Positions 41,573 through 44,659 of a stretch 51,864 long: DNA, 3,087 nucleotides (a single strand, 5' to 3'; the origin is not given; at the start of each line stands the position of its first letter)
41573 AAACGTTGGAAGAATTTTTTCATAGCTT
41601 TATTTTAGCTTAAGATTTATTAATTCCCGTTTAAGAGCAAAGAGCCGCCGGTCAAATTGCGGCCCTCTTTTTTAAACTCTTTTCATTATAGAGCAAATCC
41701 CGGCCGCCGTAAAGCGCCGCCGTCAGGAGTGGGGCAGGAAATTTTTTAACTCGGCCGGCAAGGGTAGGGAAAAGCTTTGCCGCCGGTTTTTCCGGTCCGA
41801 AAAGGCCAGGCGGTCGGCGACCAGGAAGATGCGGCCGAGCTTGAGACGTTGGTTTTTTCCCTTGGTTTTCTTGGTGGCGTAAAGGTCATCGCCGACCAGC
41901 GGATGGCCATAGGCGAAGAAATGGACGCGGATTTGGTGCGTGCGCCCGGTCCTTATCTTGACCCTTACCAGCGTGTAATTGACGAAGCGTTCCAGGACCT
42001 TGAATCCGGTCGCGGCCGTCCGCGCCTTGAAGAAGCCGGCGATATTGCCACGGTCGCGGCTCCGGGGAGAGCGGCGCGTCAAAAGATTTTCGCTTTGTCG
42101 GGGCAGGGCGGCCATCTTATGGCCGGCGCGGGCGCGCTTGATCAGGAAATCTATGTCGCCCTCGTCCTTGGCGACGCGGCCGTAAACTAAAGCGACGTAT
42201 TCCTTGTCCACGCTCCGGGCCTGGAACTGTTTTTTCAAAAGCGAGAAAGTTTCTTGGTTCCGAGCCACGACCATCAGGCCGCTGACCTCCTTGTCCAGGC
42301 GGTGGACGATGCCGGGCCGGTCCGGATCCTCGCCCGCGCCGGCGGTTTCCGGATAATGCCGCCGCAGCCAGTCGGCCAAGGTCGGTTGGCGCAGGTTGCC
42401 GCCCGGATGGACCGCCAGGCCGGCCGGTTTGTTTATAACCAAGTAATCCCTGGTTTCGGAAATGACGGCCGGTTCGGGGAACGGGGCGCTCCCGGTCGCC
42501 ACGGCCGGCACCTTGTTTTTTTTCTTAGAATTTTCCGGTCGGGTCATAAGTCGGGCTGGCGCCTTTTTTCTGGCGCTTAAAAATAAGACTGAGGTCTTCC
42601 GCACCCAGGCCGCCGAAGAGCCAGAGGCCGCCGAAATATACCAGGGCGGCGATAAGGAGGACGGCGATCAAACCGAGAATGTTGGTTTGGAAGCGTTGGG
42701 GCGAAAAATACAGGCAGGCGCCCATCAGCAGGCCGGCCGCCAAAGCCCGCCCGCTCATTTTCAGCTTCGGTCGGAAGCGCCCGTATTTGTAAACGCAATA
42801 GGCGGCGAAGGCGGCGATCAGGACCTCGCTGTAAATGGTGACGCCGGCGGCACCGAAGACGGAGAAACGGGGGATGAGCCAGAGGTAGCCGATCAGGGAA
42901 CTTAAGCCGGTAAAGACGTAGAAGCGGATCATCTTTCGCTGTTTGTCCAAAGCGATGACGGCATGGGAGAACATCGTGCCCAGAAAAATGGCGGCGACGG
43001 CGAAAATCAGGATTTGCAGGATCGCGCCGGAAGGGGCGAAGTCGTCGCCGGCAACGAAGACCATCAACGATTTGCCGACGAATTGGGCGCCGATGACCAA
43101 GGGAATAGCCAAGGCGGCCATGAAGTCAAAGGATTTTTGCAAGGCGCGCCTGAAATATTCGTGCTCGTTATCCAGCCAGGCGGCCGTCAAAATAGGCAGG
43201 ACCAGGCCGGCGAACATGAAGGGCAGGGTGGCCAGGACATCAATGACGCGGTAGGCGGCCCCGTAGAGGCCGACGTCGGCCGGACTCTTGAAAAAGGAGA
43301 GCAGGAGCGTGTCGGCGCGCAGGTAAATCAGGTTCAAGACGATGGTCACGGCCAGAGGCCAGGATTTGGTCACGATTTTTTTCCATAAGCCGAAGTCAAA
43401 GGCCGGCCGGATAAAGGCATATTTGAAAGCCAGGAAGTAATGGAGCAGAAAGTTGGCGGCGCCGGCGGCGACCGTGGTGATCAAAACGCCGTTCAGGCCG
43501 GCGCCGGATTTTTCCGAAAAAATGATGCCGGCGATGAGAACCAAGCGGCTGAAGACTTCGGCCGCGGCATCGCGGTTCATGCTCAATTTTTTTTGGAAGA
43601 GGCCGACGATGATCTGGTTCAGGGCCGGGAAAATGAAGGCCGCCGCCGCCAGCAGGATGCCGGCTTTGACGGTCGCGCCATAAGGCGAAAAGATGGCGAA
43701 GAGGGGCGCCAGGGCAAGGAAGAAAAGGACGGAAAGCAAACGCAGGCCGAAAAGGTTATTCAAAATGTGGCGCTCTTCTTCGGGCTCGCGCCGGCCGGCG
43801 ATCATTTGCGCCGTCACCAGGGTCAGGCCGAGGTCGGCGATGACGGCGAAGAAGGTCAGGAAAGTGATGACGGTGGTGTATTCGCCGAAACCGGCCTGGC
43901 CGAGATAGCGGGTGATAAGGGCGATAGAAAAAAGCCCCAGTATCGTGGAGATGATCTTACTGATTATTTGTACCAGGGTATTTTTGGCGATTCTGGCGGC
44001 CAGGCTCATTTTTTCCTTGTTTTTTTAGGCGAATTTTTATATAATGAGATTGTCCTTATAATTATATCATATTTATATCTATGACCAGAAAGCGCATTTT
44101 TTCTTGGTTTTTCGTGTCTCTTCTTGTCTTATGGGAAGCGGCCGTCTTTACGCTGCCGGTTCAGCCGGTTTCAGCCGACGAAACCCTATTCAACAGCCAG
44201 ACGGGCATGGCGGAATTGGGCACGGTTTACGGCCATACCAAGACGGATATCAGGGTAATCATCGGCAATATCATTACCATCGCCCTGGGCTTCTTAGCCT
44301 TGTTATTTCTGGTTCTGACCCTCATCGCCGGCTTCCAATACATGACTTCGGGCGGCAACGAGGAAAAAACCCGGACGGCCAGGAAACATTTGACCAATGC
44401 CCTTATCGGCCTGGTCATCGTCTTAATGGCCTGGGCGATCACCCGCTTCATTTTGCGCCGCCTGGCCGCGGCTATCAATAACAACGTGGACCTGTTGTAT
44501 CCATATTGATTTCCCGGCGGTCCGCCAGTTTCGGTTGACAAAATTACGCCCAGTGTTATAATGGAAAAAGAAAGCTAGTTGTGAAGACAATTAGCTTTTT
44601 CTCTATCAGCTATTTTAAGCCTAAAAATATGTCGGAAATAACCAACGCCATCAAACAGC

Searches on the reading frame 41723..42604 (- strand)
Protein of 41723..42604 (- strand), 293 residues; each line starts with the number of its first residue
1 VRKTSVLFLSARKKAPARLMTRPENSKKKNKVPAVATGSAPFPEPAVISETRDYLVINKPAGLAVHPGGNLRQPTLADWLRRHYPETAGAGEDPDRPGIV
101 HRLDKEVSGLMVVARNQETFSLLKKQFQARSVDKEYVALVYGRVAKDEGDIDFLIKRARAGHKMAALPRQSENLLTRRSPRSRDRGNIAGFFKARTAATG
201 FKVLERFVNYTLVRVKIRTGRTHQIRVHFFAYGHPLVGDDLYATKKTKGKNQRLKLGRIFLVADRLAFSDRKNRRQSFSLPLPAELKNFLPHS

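Call 24: search_protein_families(library=pfam, proteins=[window:41723-42604:-], max_evalue=0.001)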
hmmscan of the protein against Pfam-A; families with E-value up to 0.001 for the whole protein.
window:41723-42604:- (293 aa): 1 family
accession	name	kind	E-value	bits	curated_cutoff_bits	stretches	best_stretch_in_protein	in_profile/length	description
PF00849.27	PseudoU_synth_2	-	7.3e-32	111.1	26.8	1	53-229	1-150/152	RNA pseudouridylate synthase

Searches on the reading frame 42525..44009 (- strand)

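Call 24: search_protein_families(library=pfam, proteins=[window:42525-44009:-], max_evalue=0.001)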
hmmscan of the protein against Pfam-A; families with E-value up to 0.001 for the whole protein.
window:42525-44009:- (494 aa): 2 families
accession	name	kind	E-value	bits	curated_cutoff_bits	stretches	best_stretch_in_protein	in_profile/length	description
PF01943.22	Polysacc_synt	-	1.1e-27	97.6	28.2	1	8-275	2-271/274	Polysaccharide biosynthesis protein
PF13440.11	Polysacc_synt_3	-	1.1e-18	68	23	1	32-326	2-290/293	Polysaccharide biosynthesis protein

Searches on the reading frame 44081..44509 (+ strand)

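Call 24: search_protein_families(library=pfam, proteins=[window:44081-44509:+], max_evalue=0.001)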
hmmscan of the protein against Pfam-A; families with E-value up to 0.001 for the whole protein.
window:44081-44509:+ (142 aa): 1 family
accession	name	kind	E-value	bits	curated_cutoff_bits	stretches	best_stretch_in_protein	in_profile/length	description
PF18895.5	T4SS_pilin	-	2e-11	44.2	26.6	1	57-124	5-71/71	Type IV secretion system pilin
